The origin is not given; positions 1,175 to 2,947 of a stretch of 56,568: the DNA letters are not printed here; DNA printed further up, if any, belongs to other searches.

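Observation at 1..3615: ClpP - PP2C - PRTase::P-loop-less RecA/DnaB-like - Macro gene string: candidate undescribed nucleotide/ADP-ribose-centred conflict system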

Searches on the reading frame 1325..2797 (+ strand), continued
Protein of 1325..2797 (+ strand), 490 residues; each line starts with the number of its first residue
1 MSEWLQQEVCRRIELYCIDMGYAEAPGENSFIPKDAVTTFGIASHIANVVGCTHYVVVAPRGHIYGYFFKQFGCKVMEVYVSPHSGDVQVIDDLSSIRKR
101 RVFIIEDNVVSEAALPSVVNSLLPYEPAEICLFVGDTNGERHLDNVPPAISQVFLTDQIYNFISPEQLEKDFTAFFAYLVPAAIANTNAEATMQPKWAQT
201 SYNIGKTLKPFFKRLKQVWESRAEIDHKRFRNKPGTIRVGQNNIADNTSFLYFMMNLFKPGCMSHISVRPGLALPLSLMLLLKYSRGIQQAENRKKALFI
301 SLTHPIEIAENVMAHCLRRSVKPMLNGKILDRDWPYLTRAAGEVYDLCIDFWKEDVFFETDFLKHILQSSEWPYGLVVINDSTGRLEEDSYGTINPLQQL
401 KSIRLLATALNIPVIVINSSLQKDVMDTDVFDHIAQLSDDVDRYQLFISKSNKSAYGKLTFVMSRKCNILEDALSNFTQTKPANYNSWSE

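Call 69: predict_structure(alignment_id=A5)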
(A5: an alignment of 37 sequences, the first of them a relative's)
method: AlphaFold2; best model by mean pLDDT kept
length: 490 residues; sequences in the alignment: 37
mean_pLDDT: 83.8   pTM: 0.66
mean pLDDT of the five models: 83.8, 83.2, 82.6, 82.4, 81.6
residues with pLDDT >= 90: 267; 70-90: 134; 50-70: 44; < 50: 45
segments of 3 or more residues with pLDDT < 50: 189-196, 229-245, 475-490
pLDDT, mean of each block of 10 residues (from residue 1): 84 88 84 94 94 95 96 94 93 97 91 87 98 84 86 94 93 88 56 48 79 88 67 44 59 92 94 95 90 91 87 94 90 94 93 69 90 95 66 77 95 93 80 91 87 77 92 57 37
secondary structure, 60 per line:
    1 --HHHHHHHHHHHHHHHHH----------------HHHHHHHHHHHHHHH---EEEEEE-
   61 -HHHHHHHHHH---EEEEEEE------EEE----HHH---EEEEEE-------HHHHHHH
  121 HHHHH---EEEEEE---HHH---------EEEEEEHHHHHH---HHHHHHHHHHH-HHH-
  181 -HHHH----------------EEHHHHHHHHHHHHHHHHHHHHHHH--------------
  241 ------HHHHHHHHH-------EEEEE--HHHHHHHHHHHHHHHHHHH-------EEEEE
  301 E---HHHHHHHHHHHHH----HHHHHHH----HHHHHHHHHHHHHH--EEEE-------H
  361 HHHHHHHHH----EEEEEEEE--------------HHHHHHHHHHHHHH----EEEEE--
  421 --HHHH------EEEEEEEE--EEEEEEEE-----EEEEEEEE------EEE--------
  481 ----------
elements in order: H3-19 H36-50 E54-59 H62-71 E75-81 E88-90 E101-106 H114-125 E129-134 E150-155 H156-161 H165-175 H182-185 H204-226 H247-255 E263-267 H270-288 E296-301 H305-317 H322-328 H333-346 E349-352 H360-369 E374-381 H396-409 E414-418 H423-426 E433-440 E443-450 E456-463 E470-472

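Call 71: fold_search(model_id=the predicted structure, library=pdb)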
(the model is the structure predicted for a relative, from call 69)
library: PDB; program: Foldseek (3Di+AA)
matches with E <= 10: 1420; with E <= 0.001: 331
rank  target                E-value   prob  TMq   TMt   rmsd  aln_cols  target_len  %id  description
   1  9oa1_D                3.5e-11  1.00  0.37  0.40  24.4       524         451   14  Ecoli DnaB helicase and Phage Lambda loader P with ADP-Mg in a 6:5 stoichiometry ratio. (released 2025-07-16)
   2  4esv_B                2.2e-10  1.00  0.39  0.44  21.6       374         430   14  A New Twist on the Translocation Mechanism of Helicases from the Structure of DnaB with its Substrates (released 2012-10-24)
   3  4esv_H                3.5e-10  1.00  0.39  0.44  27.0       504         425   13  A New Twist on the Translocation Mechanism of Helicases from the Structure of DnaB with its Substrates (released 2012-10-24)
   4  4esv_J                6.1e-10  1.00  0.36  0.42  22.6       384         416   14  A New Twist on the Translocation Mechanism of Helicases from the Structure of DnaB with its Substrates (released 2012-10-24)
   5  4nmn_A                6.8e-10  1.00  0.36  0.41  22.0       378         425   13  Aquifex aeolicus replicative helicase (DnaB) complexed with ADP, at 3.3 resolution (released 2014-01-29)
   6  4esv_C                6.8e-10  1.00  0.37  0.41  25.4       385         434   14  A New Twist on the Translocation Mechanism of Helicases from the Structure of DnaB with its Substrates (released 2012-10-24)
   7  4esv_E                8.5e-10  1.00  0.37  0.43  28.7       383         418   15  A New Twist on the Translocation Mechanism of Helicases from the Structure of DnaB with its Substrates (released 2012-10-24)
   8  2r6a_A                8.5e-10  1.00  0.35  0.40  28.0       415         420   13  Crystal Form BH1 (released 2007-11-06)
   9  4esv_A                1.3e-09  1.00  0.37  0.43  25.9       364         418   14  A New Twist on the Translocation Mechanism of Helicases from the Structure of DnaB with its Substrates (released 2012-10-24)
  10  4nmn_B                1.3e-09  1.00  0.38  0.44  26.4       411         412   14  Aquifex aeolicus replicative helicase (DnaB) complexed with ADP, at 3.3 resolution (released 2014-01-29)
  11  4esv_F                1.3e-09  1.00  0.35  0.41  26.2       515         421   12  A New Twist on the Translocation Mechanism of Helicases from the Structure of DnaB with its Substrates (released 2012-10-24)
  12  9oa1_B                1.3e-09  1.00  0.35  0.38  22.8       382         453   16  Ecoli DnaB helicase and Phage Lambda loader P with ADP-Mg in a 6:5 stoichiometry ratio. (released 2025-07-16)
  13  9dls_D                1.4e-09  1.00  0.39  0.42  27.4       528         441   11  Vibrio cholerae DnaB (released 2025-07-16)
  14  2r6e_A                1.5e-09  1.00  0.37  0.46  22.0       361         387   17  Crystal Form B2 (released 2007-11-06)
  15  4esv_K                1.9e-09  1.00  0.37  0.43  27.1       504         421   14  A New Twist on the Translocation Mechanism of Helicases from the Structure of DnaB with its Substrates (released 2012-10-24)
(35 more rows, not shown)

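Call 74: fold_search(model_id=the predicted structure, library=viral)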
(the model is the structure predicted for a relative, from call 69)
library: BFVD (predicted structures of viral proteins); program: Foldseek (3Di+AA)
matches with E <= 10: 823; with E <= 0.001: 133
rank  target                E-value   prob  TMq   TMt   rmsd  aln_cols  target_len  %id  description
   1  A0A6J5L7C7            5.5e-12  1.00  0.38  0.30  23.9       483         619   14  Replicative DNA helicase [uncultured Caudovirales phage]
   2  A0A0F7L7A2            1.2e-10  1.00  0.41  0.43   7.7       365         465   13  Replicative DNA helicase [uncultured marine virus]
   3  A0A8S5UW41            2.9e-10  1.00  0.39  0.45  17.1       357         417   13  DnaB-like replicative helicase [Siphoviridae sp. ctgaU3]
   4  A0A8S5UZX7            3.4e-10  1.00  0.35  0.37  22.6       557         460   11  DNA 5'-3' helicase [Siphoviridae sp. ctBeL15]
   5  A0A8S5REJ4            5.7e-10  1.00  0.35  0.41  22.4       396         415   12  DNA 5'-3' helicase [virus sp. ctqEG8]
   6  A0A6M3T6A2            2.6e-09  1.00  0.38  0.41  25.4       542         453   10  (no name in the UniProt tables at hand)
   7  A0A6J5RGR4            5.9e-09  1.00  0.34  0.36  26.2       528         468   11  DnaB Replicative DNA helicase [uncultured Caudovirales phage]
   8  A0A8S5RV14            6.3e-09  1.00  0.38  0.39  24.1       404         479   12  DNA 5'-3' helicase [Siphoviridae sp. ctHip2]
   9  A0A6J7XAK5            6.6e-09  1.00  0.37  0.37  17.8       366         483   13  DnaB Replicative DNA helicase [uncultured Caudovirales phage]
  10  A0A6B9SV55            6.6e-09  1.00  0.36  0.37  23.0       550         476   11  (no name in the UniProt tables at hand)
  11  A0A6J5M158            1.6e-08  1.00  0.36  0.34  24.2       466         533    9  Archaeal primase DnaG/twinkle, TOPRIM domain [uncultured Caudovirales phage]
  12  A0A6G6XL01            2.0e-08  1.00  0.38  0.42  15.8       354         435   12  (no name in the UniProt tables at hand)
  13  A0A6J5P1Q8            2.3e-08  1.00  0.38  0.43  16.4       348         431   13  DnaB Replicative DNA helicase [uncultured Caudovirales phage]
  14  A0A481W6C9            2.3e-08  1.00  0.32  0.32  21.0       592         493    9  DNA helicase [Fusobacterium phage Fnu1]
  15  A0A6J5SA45            3.3e-08  1.00  0.35  0.52  19.6       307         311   14  AAA domain containing protein [uncultured Caudovirales phage]
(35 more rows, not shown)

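Call 82: search_protein_families(library=phrogs, proteins=[window:1325-2797:+, P0033, P0034, P0012, L007:8733-9380:+], max_evalue=0.001)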
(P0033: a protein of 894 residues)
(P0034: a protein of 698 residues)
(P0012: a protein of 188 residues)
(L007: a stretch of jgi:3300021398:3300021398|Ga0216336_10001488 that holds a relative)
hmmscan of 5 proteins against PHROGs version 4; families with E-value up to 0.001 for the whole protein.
window:1325-2797:+ (490 aa): 0 families

P0033 (894 aa): 0 families

P0034 (698 aa): 0 families

P0012 (188 aa): 0 families

L007:8733-9380:+ (215 aa): 0 families

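Call 84: search_dna_similar(query=L007:5734-6327:+, collection=plasmids, mode=protein, max_rows=12, max_evalue=1e-30)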
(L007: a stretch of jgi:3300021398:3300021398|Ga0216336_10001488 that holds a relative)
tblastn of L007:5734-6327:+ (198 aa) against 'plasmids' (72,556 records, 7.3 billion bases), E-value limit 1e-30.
Records with a match: 215; places in all: 237; records where one place covers at least 80% of the query: 213.
Best place of each record, by identity: 60-80% 99; <60% 116.
By first word of the organism name: Bacillus 59; Klebsiella 24; Rhizobium 16; Azospirillum 12; Priestia 6; Escherichia 5; Paenibacillus 4; Acinetobacter 4; Sinorhizobium 4; Paracoccus 4; and 52 more.
By predicted mobility (MOB-suite, as given by PLSDB): non-mobilizable 171; conjugative 25; mobilizable 19.
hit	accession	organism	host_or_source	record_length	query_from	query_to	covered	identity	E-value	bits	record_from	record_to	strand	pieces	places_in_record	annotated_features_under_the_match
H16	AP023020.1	Bacillus cereus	-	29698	3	192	96%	70.7%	5e-70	289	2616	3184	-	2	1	hypothetical protein (x2)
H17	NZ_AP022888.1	Bacillus cereus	-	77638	3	192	96%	70.5%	1e-85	281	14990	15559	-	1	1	clpP: ATP-dependent Clp endopeptidase proteolytic subunit ClpP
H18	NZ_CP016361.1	Bacillus cereus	cell culture,Korean fermented food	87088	3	192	96%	70.5%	1e-85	281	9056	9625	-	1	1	clpP: ATP-dependent Clp endopeptidase proteolytic subunit ClpP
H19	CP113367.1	Bacillus paranthracis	bovine,mixed culture ...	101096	3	192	96%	70.5%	1e-85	281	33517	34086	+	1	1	clpP: ATP-dependent Clp endopeptidase proteolytic subunit ClpP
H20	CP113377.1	Bacillus paranthracis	bovine,mixed culture ...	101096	3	192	96%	70.5%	1e-85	281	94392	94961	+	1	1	clpP: ATP-dependent Clp endopeptidase proteolytic subunit ClpP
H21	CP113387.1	Bacillus paranthracis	bovine,mixed culture ...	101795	3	192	96%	70.5%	1e-85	281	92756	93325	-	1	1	clpP: ATP-dependent Clp endopeptidase proteolytic subunit ClpP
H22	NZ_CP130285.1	Bacillus cereus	sediment,marine sediments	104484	3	192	96%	70.5%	1e-85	281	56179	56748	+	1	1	clpP: ATP-dependent Clp endopeptidase proteolytic subunit ClpP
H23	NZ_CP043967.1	Bacillus cereus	Shinkaia crosnieri,tissue sample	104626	3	192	96%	70.5%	1e-85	281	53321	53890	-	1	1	clpP: ATP-dependent Clp endopeptidase proteolytic subunit ClpP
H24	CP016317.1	Bacillus cereus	cell culture,Korean fermented food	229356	3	192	96%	70.5%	1e-85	281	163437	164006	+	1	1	ATP-dependent Clp endopeptidase, proteolytic subunit ClpP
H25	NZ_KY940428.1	Bacillus sp. (in: firmicutes)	soil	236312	3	192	96%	70.5%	1e-85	281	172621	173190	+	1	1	clpP: ATP-dependent Clp endopeptidase proteolytic subunit ClpP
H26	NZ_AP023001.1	Bacillus cereus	-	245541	3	192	96%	70.5%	1e-85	281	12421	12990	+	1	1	clpP: ATP-dependent Clp endopeptidase proteolytic subunit ClpP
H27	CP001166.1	Bacillus cereus H3081.97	-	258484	3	192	96%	70.5%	1e-85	281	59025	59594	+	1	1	clpP_3: ATP-dependent Clp protease, proteolytic subunit ClpP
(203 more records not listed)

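Call 87: list_cluster_members(proteins=[P0010, P0018, P0037, P0012, P0013, P0014, P0015, P0016, P0020, P0022])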
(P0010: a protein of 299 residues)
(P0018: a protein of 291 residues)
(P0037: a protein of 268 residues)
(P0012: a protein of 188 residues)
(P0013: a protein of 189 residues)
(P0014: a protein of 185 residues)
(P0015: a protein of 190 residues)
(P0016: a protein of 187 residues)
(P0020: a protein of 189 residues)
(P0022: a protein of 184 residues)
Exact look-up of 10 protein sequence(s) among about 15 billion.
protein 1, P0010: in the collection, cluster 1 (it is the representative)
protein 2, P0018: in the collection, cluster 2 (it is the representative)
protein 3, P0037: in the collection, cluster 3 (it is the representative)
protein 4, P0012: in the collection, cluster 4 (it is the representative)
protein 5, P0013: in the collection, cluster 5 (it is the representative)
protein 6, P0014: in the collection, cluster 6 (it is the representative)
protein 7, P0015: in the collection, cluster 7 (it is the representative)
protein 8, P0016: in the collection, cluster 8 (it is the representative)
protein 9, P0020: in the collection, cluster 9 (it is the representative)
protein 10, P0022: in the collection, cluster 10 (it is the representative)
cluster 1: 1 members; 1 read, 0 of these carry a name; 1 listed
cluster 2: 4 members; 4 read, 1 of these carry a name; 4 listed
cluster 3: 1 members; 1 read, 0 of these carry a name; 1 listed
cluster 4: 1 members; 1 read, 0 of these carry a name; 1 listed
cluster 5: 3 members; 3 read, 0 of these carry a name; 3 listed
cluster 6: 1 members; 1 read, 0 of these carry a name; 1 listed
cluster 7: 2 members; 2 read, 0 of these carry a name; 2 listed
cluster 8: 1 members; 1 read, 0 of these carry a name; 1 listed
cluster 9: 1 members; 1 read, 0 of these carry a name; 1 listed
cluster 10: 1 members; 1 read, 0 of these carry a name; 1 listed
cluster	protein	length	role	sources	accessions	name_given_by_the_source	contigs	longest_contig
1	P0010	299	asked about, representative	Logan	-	-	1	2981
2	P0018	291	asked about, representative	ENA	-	-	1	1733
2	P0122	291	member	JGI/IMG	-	hypothetical protein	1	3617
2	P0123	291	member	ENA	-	-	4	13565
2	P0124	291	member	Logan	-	-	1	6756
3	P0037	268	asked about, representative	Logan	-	-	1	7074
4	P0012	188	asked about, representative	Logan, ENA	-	-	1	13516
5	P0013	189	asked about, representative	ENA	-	-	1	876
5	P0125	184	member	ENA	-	-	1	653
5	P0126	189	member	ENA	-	-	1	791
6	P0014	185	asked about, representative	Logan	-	-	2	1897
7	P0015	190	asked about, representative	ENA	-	-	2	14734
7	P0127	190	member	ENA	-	-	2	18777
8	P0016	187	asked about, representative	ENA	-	-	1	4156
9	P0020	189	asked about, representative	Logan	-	-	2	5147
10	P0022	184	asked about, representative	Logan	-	-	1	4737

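Call 94: search_solved_structures(query=L008:2667-3683:+, max_evalue=1)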
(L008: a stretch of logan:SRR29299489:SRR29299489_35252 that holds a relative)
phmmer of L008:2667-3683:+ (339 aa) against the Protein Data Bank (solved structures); distinct sequences matched with E-value up to 1: 2.
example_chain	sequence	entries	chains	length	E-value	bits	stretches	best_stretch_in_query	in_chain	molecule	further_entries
2aez_A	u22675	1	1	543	0.63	12.3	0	271-317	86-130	fructan 1-exohydrolase IIa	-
1st8_A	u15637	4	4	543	0.63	12.3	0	271-317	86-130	fructan 1-exohydrolase IIa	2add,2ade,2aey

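Call 95: search_solved_structures(query=L007:8733-9377:+, max_evalue=1)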
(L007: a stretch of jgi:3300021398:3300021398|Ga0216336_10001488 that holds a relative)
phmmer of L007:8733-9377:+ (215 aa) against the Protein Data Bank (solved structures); distinct sequences matched with E-value up to 1: 5.
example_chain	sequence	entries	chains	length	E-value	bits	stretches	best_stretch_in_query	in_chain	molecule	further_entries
5di3_B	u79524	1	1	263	0.13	14.9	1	22-97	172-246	ADP-ribosylation factor-like protein 13B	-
5vny_A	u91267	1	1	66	0.46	13.1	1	46-94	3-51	Lethal (2) giant discs 1, isoform B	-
9eho_W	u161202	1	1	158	0.52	12.9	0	44-77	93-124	Large ribosomal subunit protein eL24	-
9i05_Al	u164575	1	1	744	0.78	12.3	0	14-65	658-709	50S ribosomal protein L19, chloroplastic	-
1t5o_A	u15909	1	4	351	0.99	12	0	48-115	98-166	Translation initiation factor eIF2B, subunit delta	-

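Call 102: find_encoding_contigs(protein=P0120, flank=10000, max_places=3)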
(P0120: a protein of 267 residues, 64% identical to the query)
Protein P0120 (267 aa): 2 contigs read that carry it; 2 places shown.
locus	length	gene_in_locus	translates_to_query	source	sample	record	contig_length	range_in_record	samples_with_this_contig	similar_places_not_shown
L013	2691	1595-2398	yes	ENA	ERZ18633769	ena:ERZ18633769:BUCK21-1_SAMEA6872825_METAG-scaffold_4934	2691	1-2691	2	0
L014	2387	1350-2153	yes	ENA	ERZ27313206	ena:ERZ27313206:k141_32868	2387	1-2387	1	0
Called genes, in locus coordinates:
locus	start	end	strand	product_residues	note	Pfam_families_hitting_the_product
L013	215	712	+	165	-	-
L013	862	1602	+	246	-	PF00481:PP2C (faint), PF13672:PP2C_2 (weak), PF07228:SpoIIE (weak)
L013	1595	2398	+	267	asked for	-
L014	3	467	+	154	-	?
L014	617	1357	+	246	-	PF00481:PP2C (faint), PF13672:PP2C_2 (weak), PF07228:SpoIIE (weak)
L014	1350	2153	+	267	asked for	-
